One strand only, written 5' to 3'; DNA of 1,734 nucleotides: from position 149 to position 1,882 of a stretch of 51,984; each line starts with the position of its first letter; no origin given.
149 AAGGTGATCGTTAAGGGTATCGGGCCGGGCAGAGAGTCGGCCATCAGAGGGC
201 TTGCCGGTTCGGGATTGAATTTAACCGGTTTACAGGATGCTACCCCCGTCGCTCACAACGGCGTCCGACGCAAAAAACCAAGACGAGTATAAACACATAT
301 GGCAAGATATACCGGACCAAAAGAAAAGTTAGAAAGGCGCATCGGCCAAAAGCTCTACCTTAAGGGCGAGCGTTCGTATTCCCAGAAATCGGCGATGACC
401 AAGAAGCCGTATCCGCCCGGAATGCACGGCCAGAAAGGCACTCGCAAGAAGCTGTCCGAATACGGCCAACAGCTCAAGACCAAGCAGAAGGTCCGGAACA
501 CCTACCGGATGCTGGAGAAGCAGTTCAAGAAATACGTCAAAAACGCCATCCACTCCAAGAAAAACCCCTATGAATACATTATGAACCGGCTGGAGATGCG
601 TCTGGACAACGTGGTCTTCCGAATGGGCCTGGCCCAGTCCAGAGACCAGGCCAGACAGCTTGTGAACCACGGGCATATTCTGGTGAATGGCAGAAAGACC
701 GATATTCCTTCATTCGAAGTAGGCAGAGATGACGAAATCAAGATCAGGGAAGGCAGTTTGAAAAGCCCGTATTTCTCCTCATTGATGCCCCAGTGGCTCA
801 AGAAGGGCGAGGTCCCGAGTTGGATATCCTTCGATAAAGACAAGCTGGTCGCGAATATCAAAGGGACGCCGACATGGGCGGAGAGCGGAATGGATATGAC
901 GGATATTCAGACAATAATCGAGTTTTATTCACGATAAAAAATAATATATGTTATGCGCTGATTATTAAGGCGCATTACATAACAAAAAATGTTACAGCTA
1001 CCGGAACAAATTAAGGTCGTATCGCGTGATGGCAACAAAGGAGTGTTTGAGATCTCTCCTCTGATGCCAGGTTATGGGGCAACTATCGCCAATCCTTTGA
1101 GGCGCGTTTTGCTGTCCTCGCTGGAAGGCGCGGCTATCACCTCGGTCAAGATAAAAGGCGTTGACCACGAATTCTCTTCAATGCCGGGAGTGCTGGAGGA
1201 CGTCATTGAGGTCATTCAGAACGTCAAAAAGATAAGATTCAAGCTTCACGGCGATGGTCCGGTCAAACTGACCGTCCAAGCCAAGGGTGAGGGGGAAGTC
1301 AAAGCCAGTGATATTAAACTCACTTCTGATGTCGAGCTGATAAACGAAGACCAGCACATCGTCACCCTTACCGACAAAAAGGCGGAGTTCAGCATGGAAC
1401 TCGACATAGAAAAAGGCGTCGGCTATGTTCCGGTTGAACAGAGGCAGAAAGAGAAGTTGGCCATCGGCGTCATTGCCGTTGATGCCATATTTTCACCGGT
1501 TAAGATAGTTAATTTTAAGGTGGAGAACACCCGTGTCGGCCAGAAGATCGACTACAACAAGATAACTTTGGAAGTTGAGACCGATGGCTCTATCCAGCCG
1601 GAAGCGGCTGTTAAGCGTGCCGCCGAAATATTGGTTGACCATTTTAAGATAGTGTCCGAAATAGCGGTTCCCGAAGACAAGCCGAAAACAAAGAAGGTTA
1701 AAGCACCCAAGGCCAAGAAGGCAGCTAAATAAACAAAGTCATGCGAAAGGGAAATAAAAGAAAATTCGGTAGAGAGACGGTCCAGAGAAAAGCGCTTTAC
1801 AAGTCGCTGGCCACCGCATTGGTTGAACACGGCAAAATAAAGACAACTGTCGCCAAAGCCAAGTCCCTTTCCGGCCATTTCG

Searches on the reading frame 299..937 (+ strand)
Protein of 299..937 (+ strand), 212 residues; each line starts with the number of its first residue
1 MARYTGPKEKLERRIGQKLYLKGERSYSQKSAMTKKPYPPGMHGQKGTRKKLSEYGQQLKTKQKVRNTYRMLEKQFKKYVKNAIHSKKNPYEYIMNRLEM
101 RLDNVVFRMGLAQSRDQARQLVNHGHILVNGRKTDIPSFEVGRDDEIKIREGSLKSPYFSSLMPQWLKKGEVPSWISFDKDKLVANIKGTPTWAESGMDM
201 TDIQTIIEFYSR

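Call 72: search_protein_families(library=pfam, proteins=[window:299-937:+], max_evalue=0.00001)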
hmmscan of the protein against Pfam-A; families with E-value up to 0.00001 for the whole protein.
window:299-937:+ (212 aa): 2 families
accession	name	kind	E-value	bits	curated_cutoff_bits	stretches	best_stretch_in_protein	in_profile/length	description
PF00163.24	Ribosomal_S4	-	1.2e-21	77.7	23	1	3-89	1-85/95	Ribosomal protein S4/S9 N-terminal domain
PF01479.30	S4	-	3.6e-19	68.7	22.8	1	100-147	1-48/48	S4 domain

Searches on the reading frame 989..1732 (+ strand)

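Call 72: search_protein_families(library=pfam, proteins=[window:989-1732:+], max_evalue=0.00001)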
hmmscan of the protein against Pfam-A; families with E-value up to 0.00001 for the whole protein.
window:989-1732:+ (247 aa): 2 families
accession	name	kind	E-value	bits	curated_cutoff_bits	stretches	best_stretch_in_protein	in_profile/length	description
PF01000.31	RNA_pol_A_bac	-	1e-32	113.2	33.9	1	53-169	1-119/119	RNA polymerase Rpb3/RpoA insert domain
PF01193.29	RNA_pol_L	-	5.1e-24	84.2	24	1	24-219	2-74/74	RNA polymerase Rpb3/Rpb11 dimerisation domain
